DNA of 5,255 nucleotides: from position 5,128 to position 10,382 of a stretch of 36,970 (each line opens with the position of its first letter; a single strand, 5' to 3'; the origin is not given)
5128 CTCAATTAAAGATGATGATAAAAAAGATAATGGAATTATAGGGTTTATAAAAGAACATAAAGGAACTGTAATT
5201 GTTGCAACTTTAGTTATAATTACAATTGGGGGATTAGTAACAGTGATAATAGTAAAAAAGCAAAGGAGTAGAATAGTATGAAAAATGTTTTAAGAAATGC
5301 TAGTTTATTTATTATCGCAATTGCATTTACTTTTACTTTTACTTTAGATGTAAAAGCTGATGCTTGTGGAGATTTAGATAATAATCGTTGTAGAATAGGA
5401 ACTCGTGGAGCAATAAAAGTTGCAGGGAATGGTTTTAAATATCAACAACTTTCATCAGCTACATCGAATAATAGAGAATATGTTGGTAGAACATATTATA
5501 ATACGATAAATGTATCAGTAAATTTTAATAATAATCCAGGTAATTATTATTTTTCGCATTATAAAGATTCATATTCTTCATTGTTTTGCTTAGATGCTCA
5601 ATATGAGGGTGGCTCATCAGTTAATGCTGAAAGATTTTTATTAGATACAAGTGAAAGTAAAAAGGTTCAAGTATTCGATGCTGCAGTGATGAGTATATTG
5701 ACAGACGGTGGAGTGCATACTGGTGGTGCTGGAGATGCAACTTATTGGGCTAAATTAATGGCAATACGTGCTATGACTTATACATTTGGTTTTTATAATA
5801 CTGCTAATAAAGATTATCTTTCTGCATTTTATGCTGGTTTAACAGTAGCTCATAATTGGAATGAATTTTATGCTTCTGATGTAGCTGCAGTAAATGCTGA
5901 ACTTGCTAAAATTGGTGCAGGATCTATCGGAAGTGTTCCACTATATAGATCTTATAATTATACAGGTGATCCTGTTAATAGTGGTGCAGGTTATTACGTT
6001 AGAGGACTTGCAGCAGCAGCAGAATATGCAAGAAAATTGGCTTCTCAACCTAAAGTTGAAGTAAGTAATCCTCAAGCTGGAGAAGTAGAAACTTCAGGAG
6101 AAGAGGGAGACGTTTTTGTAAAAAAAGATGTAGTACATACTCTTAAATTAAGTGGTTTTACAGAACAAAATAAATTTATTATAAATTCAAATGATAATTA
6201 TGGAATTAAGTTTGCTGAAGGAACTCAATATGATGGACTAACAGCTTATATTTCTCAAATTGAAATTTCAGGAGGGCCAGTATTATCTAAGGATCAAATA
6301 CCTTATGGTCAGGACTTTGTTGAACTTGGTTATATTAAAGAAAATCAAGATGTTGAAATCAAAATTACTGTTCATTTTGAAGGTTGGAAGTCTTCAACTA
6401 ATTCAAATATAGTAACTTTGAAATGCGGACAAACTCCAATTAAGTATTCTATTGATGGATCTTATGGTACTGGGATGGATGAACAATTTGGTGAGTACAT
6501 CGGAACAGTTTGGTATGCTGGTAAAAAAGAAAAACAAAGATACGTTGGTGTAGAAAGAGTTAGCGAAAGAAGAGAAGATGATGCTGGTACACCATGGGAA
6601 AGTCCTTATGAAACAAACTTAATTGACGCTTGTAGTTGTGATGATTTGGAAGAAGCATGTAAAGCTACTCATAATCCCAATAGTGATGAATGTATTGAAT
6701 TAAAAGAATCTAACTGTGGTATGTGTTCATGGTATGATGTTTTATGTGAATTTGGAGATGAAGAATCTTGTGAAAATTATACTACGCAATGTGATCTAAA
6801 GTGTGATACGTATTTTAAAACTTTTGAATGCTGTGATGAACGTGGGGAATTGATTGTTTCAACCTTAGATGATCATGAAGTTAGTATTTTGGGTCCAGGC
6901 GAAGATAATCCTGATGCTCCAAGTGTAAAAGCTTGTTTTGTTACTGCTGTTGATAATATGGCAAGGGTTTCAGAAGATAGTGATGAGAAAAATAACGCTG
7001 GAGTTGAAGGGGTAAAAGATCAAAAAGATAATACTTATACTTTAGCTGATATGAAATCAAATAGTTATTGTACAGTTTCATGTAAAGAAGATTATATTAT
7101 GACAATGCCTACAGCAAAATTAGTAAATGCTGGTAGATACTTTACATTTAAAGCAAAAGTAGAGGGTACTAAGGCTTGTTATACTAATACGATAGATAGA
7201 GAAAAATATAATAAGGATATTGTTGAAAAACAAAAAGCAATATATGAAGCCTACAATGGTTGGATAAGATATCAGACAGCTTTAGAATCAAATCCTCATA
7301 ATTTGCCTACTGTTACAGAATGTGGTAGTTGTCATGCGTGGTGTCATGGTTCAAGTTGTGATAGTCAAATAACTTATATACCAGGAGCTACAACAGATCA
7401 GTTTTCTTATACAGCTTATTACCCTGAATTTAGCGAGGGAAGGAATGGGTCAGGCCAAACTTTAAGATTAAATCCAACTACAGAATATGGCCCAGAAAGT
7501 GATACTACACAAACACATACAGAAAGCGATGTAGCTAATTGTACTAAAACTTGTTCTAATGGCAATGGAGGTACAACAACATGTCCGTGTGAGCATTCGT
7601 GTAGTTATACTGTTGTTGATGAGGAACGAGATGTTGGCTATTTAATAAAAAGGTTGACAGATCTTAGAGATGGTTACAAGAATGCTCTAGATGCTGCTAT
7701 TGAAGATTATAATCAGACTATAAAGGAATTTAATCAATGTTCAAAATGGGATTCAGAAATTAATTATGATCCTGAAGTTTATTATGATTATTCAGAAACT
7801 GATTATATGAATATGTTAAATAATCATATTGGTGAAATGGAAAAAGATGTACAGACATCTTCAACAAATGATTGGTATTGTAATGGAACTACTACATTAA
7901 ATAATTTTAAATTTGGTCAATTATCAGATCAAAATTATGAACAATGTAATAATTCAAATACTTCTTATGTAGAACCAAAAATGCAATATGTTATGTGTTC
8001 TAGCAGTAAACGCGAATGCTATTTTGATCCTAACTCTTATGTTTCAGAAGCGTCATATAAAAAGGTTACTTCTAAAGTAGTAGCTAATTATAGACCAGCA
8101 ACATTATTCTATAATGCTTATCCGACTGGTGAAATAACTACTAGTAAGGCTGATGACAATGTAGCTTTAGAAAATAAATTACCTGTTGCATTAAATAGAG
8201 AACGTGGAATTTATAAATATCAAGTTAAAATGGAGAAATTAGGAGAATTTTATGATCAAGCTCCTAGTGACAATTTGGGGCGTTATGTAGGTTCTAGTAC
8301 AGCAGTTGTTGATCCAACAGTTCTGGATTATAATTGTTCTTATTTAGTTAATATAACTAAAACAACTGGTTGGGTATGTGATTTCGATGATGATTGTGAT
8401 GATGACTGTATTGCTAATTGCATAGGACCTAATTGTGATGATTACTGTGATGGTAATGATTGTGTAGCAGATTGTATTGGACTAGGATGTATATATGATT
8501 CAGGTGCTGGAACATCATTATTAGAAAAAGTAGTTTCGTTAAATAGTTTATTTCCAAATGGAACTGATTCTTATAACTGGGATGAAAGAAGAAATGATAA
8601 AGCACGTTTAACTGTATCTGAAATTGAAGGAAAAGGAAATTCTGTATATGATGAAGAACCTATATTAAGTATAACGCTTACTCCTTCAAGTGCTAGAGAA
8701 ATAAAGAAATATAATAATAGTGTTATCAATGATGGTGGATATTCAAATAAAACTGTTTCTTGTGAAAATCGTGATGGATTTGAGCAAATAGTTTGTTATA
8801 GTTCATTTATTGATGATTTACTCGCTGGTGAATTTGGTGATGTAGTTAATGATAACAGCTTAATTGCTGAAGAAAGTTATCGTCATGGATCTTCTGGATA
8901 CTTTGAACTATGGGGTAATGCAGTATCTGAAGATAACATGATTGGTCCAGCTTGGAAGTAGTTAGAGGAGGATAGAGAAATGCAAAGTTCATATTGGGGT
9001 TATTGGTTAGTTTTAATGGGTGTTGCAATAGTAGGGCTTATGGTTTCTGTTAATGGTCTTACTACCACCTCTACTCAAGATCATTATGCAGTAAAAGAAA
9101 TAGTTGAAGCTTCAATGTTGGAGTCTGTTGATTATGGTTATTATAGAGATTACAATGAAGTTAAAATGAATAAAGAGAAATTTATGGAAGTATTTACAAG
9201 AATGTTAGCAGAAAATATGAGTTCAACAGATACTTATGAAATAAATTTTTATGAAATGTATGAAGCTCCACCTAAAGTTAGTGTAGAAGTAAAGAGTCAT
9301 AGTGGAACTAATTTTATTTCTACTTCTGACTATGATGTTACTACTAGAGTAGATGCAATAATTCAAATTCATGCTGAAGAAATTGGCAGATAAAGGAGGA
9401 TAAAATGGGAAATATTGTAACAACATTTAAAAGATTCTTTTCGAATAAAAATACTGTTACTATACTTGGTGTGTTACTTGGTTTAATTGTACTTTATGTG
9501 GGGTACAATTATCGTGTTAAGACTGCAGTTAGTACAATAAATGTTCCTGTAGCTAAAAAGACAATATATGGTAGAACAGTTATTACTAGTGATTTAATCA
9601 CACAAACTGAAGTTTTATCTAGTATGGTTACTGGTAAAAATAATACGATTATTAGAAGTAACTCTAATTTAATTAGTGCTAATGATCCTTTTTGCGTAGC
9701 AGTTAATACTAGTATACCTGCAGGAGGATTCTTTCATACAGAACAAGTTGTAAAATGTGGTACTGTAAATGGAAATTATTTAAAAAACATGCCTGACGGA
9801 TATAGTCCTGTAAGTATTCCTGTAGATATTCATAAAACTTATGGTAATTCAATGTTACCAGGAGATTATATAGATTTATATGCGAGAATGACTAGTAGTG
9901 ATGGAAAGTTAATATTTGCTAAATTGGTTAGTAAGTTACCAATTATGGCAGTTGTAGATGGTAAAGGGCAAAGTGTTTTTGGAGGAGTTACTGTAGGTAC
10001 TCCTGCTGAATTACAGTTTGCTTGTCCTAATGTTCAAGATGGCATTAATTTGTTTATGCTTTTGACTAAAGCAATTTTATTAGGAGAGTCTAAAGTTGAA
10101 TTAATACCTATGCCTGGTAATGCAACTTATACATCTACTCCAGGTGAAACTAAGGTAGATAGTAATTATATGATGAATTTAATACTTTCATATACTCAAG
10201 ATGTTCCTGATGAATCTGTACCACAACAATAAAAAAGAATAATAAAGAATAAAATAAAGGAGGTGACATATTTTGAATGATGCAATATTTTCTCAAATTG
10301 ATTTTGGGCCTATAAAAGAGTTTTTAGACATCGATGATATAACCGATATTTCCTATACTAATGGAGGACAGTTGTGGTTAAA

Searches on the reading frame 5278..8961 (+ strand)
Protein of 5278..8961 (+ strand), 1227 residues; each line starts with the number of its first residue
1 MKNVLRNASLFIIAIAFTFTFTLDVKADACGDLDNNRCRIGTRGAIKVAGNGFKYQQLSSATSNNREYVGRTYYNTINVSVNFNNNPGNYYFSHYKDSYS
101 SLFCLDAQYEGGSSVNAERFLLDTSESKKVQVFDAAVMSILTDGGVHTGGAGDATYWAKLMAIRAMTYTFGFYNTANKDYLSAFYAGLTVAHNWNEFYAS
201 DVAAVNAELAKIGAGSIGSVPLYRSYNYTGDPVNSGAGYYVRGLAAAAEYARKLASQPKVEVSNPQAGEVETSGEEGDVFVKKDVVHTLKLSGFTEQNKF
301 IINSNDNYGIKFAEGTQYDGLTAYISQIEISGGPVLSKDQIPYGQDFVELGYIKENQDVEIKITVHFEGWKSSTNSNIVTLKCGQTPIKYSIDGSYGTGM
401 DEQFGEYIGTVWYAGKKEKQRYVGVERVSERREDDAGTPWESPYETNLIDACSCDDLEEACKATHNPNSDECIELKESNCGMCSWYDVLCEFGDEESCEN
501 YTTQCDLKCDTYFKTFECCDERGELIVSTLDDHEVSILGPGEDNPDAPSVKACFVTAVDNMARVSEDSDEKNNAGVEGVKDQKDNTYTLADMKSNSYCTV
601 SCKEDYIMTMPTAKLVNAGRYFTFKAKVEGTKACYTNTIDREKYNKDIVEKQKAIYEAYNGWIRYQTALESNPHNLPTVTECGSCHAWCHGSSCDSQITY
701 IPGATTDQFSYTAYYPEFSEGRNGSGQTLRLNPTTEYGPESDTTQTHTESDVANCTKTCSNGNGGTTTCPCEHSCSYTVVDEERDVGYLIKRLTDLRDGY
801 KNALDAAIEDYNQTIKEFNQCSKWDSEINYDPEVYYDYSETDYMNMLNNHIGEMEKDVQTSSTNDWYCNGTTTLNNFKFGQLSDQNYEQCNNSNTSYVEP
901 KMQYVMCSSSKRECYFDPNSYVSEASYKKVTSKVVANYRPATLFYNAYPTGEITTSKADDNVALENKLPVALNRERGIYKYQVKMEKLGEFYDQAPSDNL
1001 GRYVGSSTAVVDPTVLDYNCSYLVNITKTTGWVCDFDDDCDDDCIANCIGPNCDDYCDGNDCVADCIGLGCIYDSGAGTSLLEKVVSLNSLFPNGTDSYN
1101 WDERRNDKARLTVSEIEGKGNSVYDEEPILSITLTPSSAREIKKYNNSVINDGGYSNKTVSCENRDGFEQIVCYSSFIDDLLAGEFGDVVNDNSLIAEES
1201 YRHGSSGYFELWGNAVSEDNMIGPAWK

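Call 5: search_protein_families(library=pfam, proteins=[window:5278-8961:+], max_evalue=0.1)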
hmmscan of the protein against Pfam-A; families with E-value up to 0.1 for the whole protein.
window:5278-8961:+ (1227 aa): 0 families

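Call 6: search_protein_families(library=ncbifam, proteins=[window:5278-8961:+], max_evalue=0.1)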
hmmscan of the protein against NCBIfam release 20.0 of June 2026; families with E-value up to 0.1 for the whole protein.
window:5278-8961:+ (1227 aa): 0 families

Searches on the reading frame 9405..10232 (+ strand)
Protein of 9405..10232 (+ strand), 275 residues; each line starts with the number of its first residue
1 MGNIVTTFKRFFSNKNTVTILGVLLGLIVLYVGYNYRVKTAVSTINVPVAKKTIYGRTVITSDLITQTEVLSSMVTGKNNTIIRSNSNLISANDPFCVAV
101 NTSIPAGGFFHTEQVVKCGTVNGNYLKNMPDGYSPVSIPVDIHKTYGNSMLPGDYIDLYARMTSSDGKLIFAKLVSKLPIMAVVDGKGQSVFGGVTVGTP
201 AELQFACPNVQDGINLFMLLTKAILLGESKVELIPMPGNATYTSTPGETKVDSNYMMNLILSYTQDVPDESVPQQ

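Call 5: search_protein_families(library=pfam, proteins=[window:9405-10232:+], max_evalue=0.1)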
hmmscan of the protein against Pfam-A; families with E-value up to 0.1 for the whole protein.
window:9405-10232:+ (275 aa): 1 family
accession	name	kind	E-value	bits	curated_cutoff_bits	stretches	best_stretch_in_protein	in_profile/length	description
PF16976.10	RcpC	-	0.0006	20.2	28.8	1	128-183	6-64/114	Flp pilus assembly protein RcpC/CpaB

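Call 6: search_protein_families(library=ncbifam, proteins=[window:9405-10232:+], max_evalue=0.1)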
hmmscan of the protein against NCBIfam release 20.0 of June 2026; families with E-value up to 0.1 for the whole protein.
window:9405-10232:+ (275 aa): 2 families
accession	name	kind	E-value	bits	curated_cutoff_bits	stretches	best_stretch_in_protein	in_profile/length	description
TIGR03177.1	pilus_cpaB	equivalog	3.7e-06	26.4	71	1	18-176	3-162/262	Flp pilus assembly protein CpaB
TIGR03189.1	dienoyl_CoA_hyt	equivalog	0.041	13.2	292.5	1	156-213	68-123/251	cyclohexa-1,5-dienecarbonyl-CoA hydratase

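Call 92: search_solved_structures(query=window:9405-10232:+, max_evalue=1)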
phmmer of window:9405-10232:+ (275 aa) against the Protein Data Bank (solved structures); distinct sequences matched with E-value up to 1: 1.
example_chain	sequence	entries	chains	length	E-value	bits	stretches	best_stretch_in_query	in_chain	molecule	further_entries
2p9b_A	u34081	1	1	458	0.35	13.6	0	165-219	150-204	Possible prolidase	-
